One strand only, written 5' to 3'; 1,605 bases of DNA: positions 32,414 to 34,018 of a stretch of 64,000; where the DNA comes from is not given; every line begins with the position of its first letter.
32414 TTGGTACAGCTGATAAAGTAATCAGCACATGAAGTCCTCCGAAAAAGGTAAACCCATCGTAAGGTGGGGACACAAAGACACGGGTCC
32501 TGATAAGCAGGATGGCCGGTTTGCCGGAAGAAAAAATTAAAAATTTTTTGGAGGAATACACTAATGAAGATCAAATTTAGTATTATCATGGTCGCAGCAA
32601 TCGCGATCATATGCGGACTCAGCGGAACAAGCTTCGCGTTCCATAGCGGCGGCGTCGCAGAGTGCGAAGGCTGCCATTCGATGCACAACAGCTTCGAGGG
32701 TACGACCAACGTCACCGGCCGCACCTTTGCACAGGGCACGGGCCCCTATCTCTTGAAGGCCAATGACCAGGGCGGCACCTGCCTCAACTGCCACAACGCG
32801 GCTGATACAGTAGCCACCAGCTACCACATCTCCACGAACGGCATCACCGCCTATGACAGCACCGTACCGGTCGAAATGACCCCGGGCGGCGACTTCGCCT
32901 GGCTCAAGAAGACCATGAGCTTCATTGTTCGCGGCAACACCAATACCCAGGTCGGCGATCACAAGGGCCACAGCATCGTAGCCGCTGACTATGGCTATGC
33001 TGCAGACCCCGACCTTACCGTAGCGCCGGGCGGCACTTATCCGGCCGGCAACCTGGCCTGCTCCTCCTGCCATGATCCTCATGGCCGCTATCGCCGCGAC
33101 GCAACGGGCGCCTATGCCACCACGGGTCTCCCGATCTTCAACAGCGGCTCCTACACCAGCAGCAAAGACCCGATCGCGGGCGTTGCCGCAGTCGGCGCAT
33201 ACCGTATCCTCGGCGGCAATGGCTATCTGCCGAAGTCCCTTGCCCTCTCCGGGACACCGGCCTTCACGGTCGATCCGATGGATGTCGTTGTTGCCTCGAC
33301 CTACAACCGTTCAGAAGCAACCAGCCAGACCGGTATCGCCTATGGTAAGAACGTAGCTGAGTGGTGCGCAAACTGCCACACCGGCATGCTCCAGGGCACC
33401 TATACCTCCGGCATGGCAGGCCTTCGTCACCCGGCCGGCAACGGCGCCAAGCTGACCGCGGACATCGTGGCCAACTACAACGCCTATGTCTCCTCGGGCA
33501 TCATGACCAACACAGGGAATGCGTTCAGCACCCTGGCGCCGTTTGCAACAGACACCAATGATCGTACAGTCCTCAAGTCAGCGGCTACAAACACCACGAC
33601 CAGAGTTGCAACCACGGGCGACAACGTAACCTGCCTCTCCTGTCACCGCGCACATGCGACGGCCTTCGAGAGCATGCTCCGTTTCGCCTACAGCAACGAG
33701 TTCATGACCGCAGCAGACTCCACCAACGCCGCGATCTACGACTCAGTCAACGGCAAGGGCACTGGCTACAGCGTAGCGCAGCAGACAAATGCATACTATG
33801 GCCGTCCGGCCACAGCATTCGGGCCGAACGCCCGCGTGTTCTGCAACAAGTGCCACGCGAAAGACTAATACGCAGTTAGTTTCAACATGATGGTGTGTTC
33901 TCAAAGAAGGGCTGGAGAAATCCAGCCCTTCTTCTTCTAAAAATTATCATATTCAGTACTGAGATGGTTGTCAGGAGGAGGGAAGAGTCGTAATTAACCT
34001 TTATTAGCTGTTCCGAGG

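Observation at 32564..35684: Tandem pair of OmcS-like hexaheme cytochromes, candidate cytochrome-nanowire subunits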

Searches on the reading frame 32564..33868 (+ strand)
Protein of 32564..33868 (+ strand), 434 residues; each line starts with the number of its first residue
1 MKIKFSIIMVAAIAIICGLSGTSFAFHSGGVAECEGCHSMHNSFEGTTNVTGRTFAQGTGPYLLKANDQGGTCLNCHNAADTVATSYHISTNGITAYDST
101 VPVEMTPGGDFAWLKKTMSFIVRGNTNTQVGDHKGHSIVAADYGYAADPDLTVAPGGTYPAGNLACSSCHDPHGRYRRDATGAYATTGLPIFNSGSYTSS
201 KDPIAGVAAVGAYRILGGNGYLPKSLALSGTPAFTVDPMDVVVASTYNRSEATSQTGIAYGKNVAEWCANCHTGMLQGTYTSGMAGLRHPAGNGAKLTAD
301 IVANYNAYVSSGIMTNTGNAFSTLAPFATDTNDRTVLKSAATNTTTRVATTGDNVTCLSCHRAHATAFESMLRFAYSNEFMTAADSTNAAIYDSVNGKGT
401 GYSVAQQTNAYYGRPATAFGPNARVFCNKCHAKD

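Call 3: search_solved_structures(query=window:32564-33868:+, show_alignments=2, max_evalue=0.01)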
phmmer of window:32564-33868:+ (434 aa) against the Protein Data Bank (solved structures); distinct sequences matched with E-value up to 0.01: 1.
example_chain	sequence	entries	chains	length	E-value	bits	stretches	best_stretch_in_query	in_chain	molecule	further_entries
6ef8_A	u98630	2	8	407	2e-128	432.1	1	26-434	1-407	C-type cytochrome OmcS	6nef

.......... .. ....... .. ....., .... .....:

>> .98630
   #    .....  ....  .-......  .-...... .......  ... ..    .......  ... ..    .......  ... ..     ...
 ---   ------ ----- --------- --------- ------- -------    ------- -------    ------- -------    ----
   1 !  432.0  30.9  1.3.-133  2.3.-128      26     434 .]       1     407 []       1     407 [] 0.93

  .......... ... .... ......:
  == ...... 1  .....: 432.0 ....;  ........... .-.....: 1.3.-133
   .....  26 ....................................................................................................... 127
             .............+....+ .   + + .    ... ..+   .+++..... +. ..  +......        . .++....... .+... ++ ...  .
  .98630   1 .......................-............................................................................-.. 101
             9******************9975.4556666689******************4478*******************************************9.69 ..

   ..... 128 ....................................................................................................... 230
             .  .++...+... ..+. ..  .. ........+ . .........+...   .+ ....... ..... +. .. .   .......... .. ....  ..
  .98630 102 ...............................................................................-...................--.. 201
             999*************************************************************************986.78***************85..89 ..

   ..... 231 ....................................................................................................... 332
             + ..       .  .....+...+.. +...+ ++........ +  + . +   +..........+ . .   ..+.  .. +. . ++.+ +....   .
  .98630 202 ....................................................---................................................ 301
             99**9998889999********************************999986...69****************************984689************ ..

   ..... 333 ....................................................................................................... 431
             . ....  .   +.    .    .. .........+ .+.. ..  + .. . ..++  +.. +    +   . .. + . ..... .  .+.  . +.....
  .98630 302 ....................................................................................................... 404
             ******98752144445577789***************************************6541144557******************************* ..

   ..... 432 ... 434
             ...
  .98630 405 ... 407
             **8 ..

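Call 7: search_protein_families(library=pfam, proteins=[window:32564-33865:+], max_evalue=0.01)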
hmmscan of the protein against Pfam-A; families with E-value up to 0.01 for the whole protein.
window:32564-33865:+ (434 aa): 5 families
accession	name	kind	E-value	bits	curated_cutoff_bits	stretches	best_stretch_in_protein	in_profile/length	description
PF09699.15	Paired_CXXCH_1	-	1.1e-12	47.8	20.6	0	356-373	8-25/41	Doubled CXXCH motif (Paired_CXXCH_1)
PF14522.11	Cytochrome_C7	-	4.3e-07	30.1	24.8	1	26-83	7-54/67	Cytochrome c7 and related cytochrome c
PF14537.11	Cytochrom_c3_2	-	1.2e-06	29.3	25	0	345-366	48-69/79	Cytochrome c3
PF22113.1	Mtrc-MtrF_II-IV_dom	-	1.8e-06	28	30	0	28-84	117-171/176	Outer membrane cytochrome MtrC/MtrF-like, domains II/IV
PF22678.1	Cytochrom_c_NrfB-like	-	0.0073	17.2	27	0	352-366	31-70/89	Cytochrome c-type protein NrfB-like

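Call 8: search_protein_families(library=ncbifam, proteins=[window:32564-33865:+], max_evalue=0.01)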
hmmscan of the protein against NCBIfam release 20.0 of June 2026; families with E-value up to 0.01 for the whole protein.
window:32564-33865:+ (434 aa): 5 families
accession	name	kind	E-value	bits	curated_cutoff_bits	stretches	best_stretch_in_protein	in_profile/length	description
TIGR01905.1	paired_CXXCH_1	subfamily_domain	9.8e-12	44.6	25.2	1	356-373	8-25/41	doubled CXXCH domain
TIGR03508.1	decahem_SO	subfamily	4.8e-07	29.5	192.2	0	32-82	35-82/258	DmsE family decaheme c-type cytochrome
NF041028.1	decahem_GSU2203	exception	3.2e-06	26.6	325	0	29-88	65-121/317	GSU2203 family decaheme c-type cytochrome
TIGR03153.1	cytochr_NrfH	equivalog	8.1e-05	22.7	134.2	0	255-363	18-135/138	cytochrome c nitrite reductase small subunit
NF008659.0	PRK11659.1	equivalog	0.0026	17.5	184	0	352-366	73-147/188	cytochrome c nitrite reductase pentaheme subunit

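Call 9: find_homologous_proteins(query=window:32564-33865:+, max_evalue=1e-10)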
Query window:32564-33865:+ (434 aa): 3031 proteins with E <= 1e-10 among 8000 candidates; the best 120 are listed.
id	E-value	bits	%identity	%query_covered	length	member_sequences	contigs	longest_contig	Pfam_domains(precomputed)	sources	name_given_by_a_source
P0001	2.9e-290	980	100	100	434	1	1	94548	PF09699.16,PF14537.12,PF14522.12,PF22113.2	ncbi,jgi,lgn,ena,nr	ncbi:MAG: cytochrome C [Nitrospirae bacterium]|nr:cytochrome C [Nitrospirota bacterium]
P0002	9.7e-250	847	86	100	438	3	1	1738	PF09699.16,PF14537.12,PF14522.12,PF22113.2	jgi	jgi:hypothetical protein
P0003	1.8e-249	846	87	100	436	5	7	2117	PF09699.16,PF14537.12,PF14522.12,PF22113.2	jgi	jgi:predicted CXXCH cytochrome family protein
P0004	1.3e-234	797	82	100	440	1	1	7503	PF09699.16,PF14537.12,PF14522.12,PF22113.2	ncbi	-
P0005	2.1e-231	786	82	100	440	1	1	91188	PF09699.16,PF14537.12,PF14522.12,PF22113.2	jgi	jgi:hypothetical protein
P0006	7.0e-226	768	80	100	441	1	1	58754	PF09699.16,PF14522.12,PF22113.2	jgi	jgi:hypothetical protein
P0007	8.4e-225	765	79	100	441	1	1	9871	PF09699.16,PF14522.12,PF22113.2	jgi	jgi:hypothetical protein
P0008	8.3e-222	755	79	100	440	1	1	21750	PF09699.16,PF14522.12,PF22113.2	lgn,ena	-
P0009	5.5e-220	749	78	100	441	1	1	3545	PF09699.16,PF14522.12,PF22113.2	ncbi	-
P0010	7.9e-219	745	77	100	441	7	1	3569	PF09699.16,PF14537.12,PF14522.12,PF22113.2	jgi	jgi:hypothetical protein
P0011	5.7e-218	742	78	100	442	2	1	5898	PF09699.16,PF14522.12,PF22113.2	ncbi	-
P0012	5.5e-215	732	75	100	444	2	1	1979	PF09699.16,PF14522.12,PF22113.2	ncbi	-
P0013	2.6e-214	730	80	94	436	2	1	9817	PF09699.16,PF14537.12,PF14522.12,PF22113.2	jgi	jgi:hypothetical protein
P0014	6.6e-214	729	76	100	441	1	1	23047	PF09699.16,PF14522.12,PF22113.2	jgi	jgi:hypothetical protein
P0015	3.0e-212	723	75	100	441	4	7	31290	PF09699.16,PF14537.12,PF14522.12,PF22113.2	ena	-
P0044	2.4e-193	661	87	77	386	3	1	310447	PF09699.16,PF14522.12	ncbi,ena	-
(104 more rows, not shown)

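Call 37: find_encoding_contigs(protein=window:32564-33868:+, flank=10000, max_places=3)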
Protein window:32564-33868:+ (434 aa): 2 contigs read that carry it; 2 places shown.
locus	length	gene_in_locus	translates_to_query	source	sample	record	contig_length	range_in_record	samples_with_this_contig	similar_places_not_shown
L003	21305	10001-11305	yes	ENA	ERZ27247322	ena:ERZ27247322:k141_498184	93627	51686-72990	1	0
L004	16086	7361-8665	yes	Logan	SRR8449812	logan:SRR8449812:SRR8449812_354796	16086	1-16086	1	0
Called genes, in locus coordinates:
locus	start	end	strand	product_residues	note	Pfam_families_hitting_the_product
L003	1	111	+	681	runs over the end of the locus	PF13414:TPR_11, PF13371:TPR_9, PF13432:TPR_16, PF00515:TPR_1, PF13424:TPR_12, PF13414:TPR_11, PF13432:TPR_16, PF00515:TPR_1, +20 more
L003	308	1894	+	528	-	PF14559:TPR_19 (faint), PF00515:TPR_1 (weak), PF13414:TPR_11, PF13424:TPR_12 (weak), PF13432:TPR_16, PF00515:TPR_1, PF07719:TPR_2 (weak), PF13181:TPR_8, +2 more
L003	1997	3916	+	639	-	PF00515:TPR_1, PF13371:TPR_9, PF00515:TPR_1, PF07719:TPR_2, PF13414:TPR_11, PF13432:TPR_16, PF00515:TPR_1, PF13414:TPR_11, +17 more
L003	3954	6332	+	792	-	PF09586:YfhO (weak)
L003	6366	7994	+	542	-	PF13414:TPR_11 (faint), PF13431:TPR_17 (faint), PF00515:TPR_1 (faint), PF07719:TPR_2 (faint), PF13176:TPR_7 (faint), PF13181:TPR_8 (faint), PF13432:TPR_16 (weak), PF13424:TPR_12 (weak)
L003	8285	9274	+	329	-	-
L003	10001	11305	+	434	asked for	PF22113:Mtrc-MtrF_II-IV_dom (faint), PF09699:Paired_CXXCH_1 (faint), PF14522:Cytochrome_C7 (faint), PF14537:Cytochrom_c3_2 (faint)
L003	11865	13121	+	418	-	PF09699:Paired_CXXCH_1 (faint)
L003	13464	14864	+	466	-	PF02239:Cytochrom_D1 (faint), PF10282:Lactonase (faint), PF21783:YNCE, PF25174:Beta-prop_THOC3 (faint), PF22494:choice_anch_I (faint)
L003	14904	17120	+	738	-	-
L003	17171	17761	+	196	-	PF13036:LpoB (faint)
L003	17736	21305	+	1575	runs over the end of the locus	PF02368:Big_2 (faint), PF26918:Ig_Eae (faint), PF18887:MBG_3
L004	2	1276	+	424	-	?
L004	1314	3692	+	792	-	PF09586:YfhO (weak)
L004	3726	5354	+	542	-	PF13414:TPR_11 (faint), PF13431:TPR_17 (faint), PF00515:TPR_1 (faint), PF07719:TPR_2 (faint), PF13176:TPR_7 (faint), PF13181:TPR_8 (faint), PF13432:TPR_16 (weak), PF13424:TPR_12 (weak)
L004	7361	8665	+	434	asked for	PF22113:Mtrc-MtrF_II-IV_dom (faint), PF09699:Paired_CXXCH_1 (faint), PF14522:Cytochrome_C7 (faint), PF14537:Cytochrom_c3_2 (faint)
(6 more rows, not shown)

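Call 40: find_related_loci(query=A1, collection=genome_contigs, flank=10000)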
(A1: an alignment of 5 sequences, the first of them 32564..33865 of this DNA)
Query A1 (434 aa) in genome_contigs; peptide patterns used: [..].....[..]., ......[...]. (x = any residue, [..] = any of these).
227 stretches matched a pattern; 199 encode a relative of the query (tblastn E <= 1e-3); the best 80 are kept; 80 distinct loci.
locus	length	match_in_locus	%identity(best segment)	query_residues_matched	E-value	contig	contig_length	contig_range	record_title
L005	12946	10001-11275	70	21-434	0e+0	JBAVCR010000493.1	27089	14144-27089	MAG: Anaeromyxobacteraceae bacterium isolate MFD04419_ilm_asm_bin16 k127_105968, whole genome shotgun sequence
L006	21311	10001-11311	67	2-434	0e+0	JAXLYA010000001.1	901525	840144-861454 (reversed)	MAG: Anaeromyxobacter sp. isolate STL-MYX1 C1.7.fa-1, whole genome shotgun sequence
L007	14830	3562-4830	69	21-434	0e+0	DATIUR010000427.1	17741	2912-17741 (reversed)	MAG TPA_asm: Anaeromyxobacteraceae bacterium isolate SMAG_U15986 k141_858653, whole genome shotgun sequence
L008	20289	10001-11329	66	1-434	0e+0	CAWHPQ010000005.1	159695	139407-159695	MAG: uncultured delta proteobacterium isolate MFD04716.bin.3.528 genome assembly, contig: contig_11260, whole genome sho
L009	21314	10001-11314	66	2-434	0e+0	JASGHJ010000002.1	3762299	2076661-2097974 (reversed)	MAG: Anaeromyxobacteraceae bacterium isolate 5N017 JMF-2111-06-0005.ont.bin.17_1, whole genome shotgun sequence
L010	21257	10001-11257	67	24-434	2e-177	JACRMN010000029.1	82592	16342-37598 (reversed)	MAG: Deltaproteobacteria bacterium isolate NC_groundwater_1908_Pr3_S2p5_74_37 SR2-18-S2p5_coassembly_scaffold_354200, wh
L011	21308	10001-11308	62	1-434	3e-173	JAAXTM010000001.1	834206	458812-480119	MAG: Geobacteraceae bacterium isolate W4_Combined_metabat1_071 W4_Combined_metabat1_071_NODE_2, whole genome shotgun seq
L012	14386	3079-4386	62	1-434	1e-171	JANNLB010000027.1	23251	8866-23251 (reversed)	MAG: Geobacter sp. isolate SOY_38_metabat_25 SOY_38_k141_5276, whole genome shotgun sequence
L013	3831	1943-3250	62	1-434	4e-178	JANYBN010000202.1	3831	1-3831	MAG: Geobacter sp. isolate GL140_6_metabat_181 GL140_6_k141_2638208, whole genome shotgun sequence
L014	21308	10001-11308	61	1-434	5e-170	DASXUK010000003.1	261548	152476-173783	MAG TPA_asm: Desulfuromonadaceae bacterium isolate SMAG_U4716 k141_344927, whole genome shotgun sequence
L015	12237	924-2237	62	1-434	2e-167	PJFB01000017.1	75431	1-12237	MAG: Geobacter sp. isolate L1geo L1geo_contig_17, whole genome shotgun sequence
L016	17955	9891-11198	61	1-434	1e-169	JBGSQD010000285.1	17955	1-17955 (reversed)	MAG: Geobacterales bacterium isolate JTS-AC321 k141_458929, whole genome shotgun sequence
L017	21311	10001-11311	61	1-434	8e-167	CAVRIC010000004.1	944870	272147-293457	MAG: uncultured delta proteobacterium isolate MFD05674.bin.2.49 genome assembly, contig: contig_8584, whole genome shotg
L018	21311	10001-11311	62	3-434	5e-166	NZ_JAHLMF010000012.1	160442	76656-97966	Geomonas diazotrophica strain Red69 scaffold12, whole genome shotgun sequence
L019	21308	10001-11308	60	4-434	2e-165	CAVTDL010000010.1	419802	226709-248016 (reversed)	MAG: uncultured delta proteobacterium isolate MFD00905.bin.2.151 genome assembly, contig: contig_5355, whole genome shot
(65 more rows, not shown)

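Call 53: predict_structure(alignment_id=A2)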
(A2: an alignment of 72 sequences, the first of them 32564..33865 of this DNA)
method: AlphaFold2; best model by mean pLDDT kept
length: 434 residues; sequences in the alignment: 72
mean_pLDDT: 75.5   pTM: 0.77
mean pLDDT of the five models: 75.5, 69.5, 66.5, 63.9, 62.7
residues with pLDDT >= 90: 36; 70-90: 292; 50-70: 57; < 50: 49
segments of 3 or more residues with pLDDT < 50: 21-63, 317-320
pLDDT, mean of each block of 10 residues (from residue 1): 83 73 37 33 34 48 63 80 77 67 66 80 80 81 85 87 87 79 82 82 89 85 78 89 82 83 93 83 67 89 73 52 80 89 75 89 81 77 86 70 85 85 73 51
secondary structure, 60 per line:
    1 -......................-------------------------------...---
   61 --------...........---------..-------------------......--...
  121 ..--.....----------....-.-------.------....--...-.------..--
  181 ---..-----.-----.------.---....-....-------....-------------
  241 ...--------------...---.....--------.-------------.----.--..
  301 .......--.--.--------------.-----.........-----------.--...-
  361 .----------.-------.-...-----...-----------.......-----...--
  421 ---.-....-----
elements in order: H2-23 H69-77 H110-115 E118-122 E125-129 E208-211 H224-227 E241-243 E258-260 H264-268 H299-307 H334-342 E382-384 E390-392 H404-410 H426-429

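Call 57: fold_search(model_id=the predicted structure, library=pdb)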
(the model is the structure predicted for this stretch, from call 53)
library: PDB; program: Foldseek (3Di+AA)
matches with E <= 10: 4; with E <= 0.001: 1
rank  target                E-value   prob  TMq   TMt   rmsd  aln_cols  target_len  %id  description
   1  6ef8_A                1.2e-40  1.00  0.83  0.88   3.2       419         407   54  Cryo-EM of the OmcS nanowires from Geobacter sulfurreducens (released 2019-04-10)
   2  6tdv_H                2.6e+00  0.02  0.04  0.05  10.7        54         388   18  Cryo-EM structure of Euglena gracilis mitochondrial ATP synthase, membrane region (released 2019-11-27)
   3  6tdu_H                2.6e+00  0.02  0.04  0.04  10.7        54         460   18  Cryo-EM structure of Euglena gracilis mitochondrial ATP synthase, full dimer, rotational states 1 (released 2019-11-27)
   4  9bag_A                8.5e+00  0.00  0.06  0.06  15.7       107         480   12  Crystal structure of Oryza sativa ketol-acid reductoisomerase in complex with Mg2+, and JK-5-114 (released 2025-04-09)
